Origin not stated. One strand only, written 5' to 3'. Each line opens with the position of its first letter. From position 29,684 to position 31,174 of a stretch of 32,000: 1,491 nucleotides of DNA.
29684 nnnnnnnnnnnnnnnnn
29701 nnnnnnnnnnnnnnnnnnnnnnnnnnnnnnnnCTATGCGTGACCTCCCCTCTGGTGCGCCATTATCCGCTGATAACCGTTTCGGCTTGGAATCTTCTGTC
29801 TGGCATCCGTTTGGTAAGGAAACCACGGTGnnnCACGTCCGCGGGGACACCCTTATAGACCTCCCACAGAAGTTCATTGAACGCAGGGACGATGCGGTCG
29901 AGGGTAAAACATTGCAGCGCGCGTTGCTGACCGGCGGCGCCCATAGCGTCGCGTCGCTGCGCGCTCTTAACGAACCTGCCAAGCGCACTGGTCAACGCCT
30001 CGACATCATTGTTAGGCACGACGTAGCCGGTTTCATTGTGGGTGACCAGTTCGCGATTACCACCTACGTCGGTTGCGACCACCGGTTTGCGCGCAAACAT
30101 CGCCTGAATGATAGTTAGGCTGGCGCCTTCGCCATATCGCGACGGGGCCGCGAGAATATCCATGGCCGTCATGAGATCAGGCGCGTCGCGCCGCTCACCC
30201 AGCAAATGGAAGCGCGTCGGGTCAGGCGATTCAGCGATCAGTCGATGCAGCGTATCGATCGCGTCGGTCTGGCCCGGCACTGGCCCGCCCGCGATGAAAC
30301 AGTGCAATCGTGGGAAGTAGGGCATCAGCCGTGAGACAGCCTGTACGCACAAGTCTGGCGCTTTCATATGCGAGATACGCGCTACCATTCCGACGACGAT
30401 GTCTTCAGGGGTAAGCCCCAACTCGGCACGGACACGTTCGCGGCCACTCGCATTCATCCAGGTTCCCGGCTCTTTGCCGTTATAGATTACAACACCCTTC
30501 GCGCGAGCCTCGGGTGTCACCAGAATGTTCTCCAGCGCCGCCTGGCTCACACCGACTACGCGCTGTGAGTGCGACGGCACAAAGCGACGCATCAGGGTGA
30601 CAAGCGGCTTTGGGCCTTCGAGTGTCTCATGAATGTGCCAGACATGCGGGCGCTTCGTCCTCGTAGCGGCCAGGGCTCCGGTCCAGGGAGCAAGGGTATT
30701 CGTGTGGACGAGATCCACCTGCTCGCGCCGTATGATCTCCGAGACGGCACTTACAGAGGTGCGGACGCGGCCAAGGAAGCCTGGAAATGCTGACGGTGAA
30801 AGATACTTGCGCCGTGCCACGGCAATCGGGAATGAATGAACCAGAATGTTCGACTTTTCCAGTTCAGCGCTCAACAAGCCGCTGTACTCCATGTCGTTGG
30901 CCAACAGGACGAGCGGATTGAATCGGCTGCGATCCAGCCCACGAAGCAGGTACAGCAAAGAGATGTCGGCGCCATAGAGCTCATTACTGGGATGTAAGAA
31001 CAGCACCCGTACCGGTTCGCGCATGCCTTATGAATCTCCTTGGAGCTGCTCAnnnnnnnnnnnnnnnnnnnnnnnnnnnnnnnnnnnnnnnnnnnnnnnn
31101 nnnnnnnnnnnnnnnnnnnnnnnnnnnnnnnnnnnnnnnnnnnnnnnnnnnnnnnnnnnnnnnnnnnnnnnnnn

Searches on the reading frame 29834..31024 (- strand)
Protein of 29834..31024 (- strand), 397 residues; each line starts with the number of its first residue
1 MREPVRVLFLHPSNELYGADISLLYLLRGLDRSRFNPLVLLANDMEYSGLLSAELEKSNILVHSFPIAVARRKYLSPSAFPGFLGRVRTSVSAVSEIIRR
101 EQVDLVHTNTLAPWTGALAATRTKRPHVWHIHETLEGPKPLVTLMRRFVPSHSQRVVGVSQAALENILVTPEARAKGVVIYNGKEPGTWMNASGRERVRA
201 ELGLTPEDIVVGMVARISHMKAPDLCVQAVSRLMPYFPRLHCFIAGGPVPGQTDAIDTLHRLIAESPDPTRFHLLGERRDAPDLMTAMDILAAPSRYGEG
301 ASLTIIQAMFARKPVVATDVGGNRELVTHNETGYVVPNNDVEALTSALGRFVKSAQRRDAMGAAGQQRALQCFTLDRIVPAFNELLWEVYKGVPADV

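Call 17: search_protein_families(library=pfam, proteins=[window:29834-31024:-], max_evalue=0.001)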
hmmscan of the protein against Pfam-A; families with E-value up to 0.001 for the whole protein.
window:29834-31024:- (397 aa): 4 families
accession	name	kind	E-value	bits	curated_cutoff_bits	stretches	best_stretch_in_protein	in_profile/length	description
PF00534.26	Glycos_transf_1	-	1.4e-29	103.3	26.4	1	195-368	2-172/172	Glycosyl transferases group 1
PF13692.12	Glyco_trans_1_4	-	8.9e-26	91.3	27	1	210-352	3-140/142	Glycosyl transferases group 1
PF13439.12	Glyco_transf_4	-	2.3e-14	54.2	28.5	1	18-183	3-165/170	Glycosyltransferase Family 4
PF13579.12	Glyco_trans_4_4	-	4e-12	47.2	29.7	1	22-183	6-158/158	Glycosyl transferase 4-like domain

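Call 74: search_protein_families(library=ncbifam, proteins=[window:29834-31024:-], max_evalue=0.00001)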
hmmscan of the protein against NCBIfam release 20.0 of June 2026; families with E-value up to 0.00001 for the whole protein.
window:29834-31024:- (397 aa): 23 families
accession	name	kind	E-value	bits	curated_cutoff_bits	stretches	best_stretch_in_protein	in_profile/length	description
TIGR03088.1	stp2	hypoth_equivalog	7e-38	130.6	409.05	1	96-385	75-369/374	TIGR03088 family PEP-CTERM/XrtA system glycosyltransferase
TIGR03449.1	mycothiol_MshA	equivalog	1e-22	80.7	462.5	1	163-376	175-390/406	D-inositol-3-phosphate glycosyltransferase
NF041876.1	EPS_EpsE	equivalog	3.4e-21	76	400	1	212-376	218-383/389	exopolysaccharide biosynthesis GT4 family glycosyltransferase EpsE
TIGR02149.1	glgA_Coryne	subfamily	2e-20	73.3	302.4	1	104-380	85-381/391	glycogen synthase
TIGR03999.1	thiol_BshA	equivalog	1.2e-19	70.5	273.7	1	91-387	73-371/375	N-acetyl-alpha-D-glucosaminyl L-malate synthase BshA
TIGR04063.1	stp3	hypoth_equivalog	4.8e-16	58.6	442.05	1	153-367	158-373/397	TIGR04063 family PEP-CTERM/XrtA system glycosyltransferase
NF011726.0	PRK15179.1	equivalog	3.7e-12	45.4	733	1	178-382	485-687/694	Vi polysaccharide biosynthesis protein TviE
NF038295.1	EPS_HpsP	equivalog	2.1e-10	40.2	550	1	176-379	177-377/388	hormogonium polysaccharide biosynthesis glycosyltransferase HpsP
TIGR02095.1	glgA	subfamily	5.7e-10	38.4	328.45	1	193-384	277-472/477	glycogen/starch synthase, ADP-glucose type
NF038229.1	Glyco4_Geo_Pelo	equivalog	1.1e-09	37.8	400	1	210-388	163-335/338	GPMC system family 4 glycosyltransferase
NF038011.1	PelF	equivalog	3e-09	36.5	100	1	208-385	306-488/489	GT4 family glycosyltransferase PelF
TIGR04047.1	MSMEG_0565_glyc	hypoth_equivalog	5.8e-09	35.5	259.85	1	151-363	137-350/373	MSMEG_0565 family glycosyltransferase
NF012028.0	PRK15484.1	subfamily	8e-09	35.1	618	1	173-386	159-375/380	lipopolysaccharide N-acetylglucosaminyltransferase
NF047684.1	TeichurnBiosyTuaC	equivalog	3.9e-08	32.6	550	1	194-361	205-361/391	teichuronic acid biosynthesis protein TuaC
NF001901.0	PRK00654.1-5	equivalog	6.4e-08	31.5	649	1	195-386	302-488/502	glycogen synthase GlgA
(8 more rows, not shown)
